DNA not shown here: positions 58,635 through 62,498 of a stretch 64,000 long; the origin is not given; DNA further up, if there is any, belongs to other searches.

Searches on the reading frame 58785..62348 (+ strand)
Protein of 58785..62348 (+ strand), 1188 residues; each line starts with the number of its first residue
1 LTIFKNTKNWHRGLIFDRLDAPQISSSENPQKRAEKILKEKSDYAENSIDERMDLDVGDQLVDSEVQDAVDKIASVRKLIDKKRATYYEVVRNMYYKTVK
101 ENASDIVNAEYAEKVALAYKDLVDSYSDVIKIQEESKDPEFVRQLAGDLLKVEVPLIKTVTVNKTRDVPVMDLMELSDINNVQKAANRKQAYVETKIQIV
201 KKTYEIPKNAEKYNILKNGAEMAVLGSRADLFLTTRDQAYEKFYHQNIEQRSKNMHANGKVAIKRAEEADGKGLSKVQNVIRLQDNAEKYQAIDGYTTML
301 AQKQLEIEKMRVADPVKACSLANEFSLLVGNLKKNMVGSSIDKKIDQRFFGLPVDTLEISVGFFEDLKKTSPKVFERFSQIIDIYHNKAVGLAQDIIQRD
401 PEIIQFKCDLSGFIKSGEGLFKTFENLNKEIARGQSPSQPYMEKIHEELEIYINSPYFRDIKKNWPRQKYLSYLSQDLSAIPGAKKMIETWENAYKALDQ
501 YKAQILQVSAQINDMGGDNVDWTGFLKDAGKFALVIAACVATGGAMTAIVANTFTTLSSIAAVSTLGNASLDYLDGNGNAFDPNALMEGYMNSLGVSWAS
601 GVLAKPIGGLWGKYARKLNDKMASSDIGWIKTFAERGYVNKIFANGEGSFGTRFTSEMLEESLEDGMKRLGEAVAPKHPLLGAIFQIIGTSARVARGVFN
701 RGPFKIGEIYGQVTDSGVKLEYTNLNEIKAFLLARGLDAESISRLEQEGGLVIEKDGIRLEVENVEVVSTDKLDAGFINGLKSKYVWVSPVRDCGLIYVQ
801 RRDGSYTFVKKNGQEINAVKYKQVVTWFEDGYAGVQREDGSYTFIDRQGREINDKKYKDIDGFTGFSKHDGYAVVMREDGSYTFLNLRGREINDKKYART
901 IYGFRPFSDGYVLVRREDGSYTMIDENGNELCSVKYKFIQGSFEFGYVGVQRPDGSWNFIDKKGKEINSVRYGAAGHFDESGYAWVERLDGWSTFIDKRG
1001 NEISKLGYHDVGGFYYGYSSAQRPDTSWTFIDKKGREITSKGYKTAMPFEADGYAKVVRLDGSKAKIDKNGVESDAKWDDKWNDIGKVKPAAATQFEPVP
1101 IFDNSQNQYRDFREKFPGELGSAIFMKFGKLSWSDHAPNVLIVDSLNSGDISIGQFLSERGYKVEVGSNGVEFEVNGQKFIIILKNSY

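Call 73: search_protein_families(library=pfam, proteins=[window:58785-62348:+], max_evalue=0.01)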
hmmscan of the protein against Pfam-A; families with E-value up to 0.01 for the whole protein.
window:58785-62348:+ (1188 aa): 2 families
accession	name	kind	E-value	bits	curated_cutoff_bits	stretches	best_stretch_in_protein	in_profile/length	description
PF14903.11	WG_beta_rep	-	4.2e-18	65.5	25.6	2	1028-1057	1-29/35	WG containing repeat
PF11280.13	DUF3081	-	0.0041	17.3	25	0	842-879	10-45/77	Protein of unknown function (DUF3081)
